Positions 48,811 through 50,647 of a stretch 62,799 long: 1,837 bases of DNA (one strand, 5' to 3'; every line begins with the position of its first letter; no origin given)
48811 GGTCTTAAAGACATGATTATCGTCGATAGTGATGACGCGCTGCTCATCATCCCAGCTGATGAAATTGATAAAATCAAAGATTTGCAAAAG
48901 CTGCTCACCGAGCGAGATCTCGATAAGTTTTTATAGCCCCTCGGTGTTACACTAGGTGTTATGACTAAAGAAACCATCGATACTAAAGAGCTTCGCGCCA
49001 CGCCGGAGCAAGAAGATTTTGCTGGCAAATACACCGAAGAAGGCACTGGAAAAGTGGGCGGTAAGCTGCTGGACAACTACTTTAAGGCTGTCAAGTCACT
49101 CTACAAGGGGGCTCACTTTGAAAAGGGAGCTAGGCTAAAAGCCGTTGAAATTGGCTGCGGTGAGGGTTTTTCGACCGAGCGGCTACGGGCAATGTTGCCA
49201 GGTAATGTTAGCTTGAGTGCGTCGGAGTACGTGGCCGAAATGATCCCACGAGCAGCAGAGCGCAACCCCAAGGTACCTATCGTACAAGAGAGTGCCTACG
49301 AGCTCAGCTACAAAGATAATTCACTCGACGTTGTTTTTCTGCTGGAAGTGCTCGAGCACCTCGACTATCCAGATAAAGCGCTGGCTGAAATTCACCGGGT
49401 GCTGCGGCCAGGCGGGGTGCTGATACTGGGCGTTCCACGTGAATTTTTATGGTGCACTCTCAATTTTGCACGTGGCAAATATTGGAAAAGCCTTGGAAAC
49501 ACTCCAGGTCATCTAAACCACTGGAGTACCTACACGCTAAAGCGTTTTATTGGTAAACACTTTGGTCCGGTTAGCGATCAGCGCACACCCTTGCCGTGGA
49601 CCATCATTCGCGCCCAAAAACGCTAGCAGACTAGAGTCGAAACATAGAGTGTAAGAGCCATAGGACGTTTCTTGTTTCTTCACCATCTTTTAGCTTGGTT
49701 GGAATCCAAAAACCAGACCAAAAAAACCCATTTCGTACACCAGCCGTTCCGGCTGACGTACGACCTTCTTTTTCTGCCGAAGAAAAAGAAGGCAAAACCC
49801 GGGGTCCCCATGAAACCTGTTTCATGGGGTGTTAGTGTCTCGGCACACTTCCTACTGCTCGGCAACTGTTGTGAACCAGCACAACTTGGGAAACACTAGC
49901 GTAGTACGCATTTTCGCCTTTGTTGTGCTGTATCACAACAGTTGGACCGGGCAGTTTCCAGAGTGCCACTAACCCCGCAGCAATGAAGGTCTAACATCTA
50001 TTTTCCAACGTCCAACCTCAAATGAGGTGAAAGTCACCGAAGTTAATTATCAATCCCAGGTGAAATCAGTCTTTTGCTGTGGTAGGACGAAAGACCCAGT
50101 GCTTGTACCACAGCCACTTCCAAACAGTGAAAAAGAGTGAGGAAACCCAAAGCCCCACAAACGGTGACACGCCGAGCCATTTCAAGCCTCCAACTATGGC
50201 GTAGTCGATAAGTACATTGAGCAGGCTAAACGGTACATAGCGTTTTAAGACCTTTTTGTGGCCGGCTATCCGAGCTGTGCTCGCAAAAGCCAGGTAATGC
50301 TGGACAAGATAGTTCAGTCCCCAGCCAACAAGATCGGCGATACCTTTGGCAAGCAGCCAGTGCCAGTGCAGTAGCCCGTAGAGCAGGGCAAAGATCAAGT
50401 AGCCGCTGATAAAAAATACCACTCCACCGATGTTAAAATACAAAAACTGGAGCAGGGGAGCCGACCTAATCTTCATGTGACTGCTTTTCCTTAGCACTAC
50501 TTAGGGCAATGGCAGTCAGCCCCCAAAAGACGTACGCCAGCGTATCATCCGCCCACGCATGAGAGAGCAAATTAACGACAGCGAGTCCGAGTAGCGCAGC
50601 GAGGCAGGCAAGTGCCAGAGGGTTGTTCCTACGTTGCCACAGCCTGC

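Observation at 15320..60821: Dispersed 46-70-bp element with two rGTGAAA half-sites at a fixed three-helical-turn spacing (five copies plus one half copy)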

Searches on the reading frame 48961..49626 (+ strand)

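Call 18: search_protein_families(library=pfam, proteins=[window:48961-49626:+])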
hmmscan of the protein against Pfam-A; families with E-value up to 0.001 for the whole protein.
window:48961-49626:+ (221 aa): 9 families
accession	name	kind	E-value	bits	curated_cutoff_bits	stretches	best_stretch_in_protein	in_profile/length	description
PF08241.18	Methyltransf_11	-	1.8e-22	80.2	21.2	1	62-156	1-95/95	Methyltransferase domain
PF13649.12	Methyltransf_25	-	1.3e-17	64.7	27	1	62-152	2-97/97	Methyltransferase domain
PF08242.18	Methyltransf_12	-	9e-15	55.6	30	1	62-154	1-98/98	Methyltransferase domain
PF13489.12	Methyltransf_23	-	2.6e-13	50.4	27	1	56-195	21-152/164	Methyltransferase domain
PF13847.12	Methyltransf_31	-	1.5e-11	44.6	27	1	59-160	5-113/145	Methyltransferase domain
PF01209.24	Ubie_methyltran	-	5.1e-05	23.2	20.1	1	60-155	50-150/233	ubiE/COQ5 methyltransferase family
PF05401.17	NodS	-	0.00029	21.2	24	1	60-162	46-150/201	Nodulation protein S (NodS)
PF05219.18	DREV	-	0.00033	20.3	26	1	59-157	96-187/265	DREV methyltransferase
PF03141.22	Methyltransf_29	-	0.0006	19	23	1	37-158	98-219/506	Putative S-adenosyl-L-methionine-dependent methyltransferase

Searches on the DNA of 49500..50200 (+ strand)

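Call 36: search_rna_families(source=window, start=49500, end=50200, threshold=evalue, max_evalue=1)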
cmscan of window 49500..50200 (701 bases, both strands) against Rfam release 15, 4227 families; matches with E-value up to 1: 0.
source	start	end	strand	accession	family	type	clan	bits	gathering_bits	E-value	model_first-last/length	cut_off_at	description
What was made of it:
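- On Described RNA family (Rfam 15): No match at E<=1 for 49500-50200 (call 36).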

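Call 70: search_dna_similar(query=window:49684-50070:+, collection=phages, mode=distant, max_rows=5)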
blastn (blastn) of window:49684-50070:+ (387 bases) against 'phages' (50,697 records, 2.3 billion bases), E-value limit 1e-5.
No match.

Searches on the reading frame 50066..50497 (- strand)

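Call 18: search_protein_families(library=pfam, proteins=[window:50066-50497:-])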
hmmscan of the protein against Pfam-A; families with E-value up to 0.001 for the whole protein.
window:50066-50497:- (143 aa): 1 family
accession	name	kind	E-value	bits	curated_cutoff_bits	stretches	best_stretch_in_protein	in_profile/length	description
PF04138.20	GtrA_DPMS_TM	-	1.4e-09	38.6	26.1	1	21-136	2-117/117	GtrA/DPMS, transmembrane domain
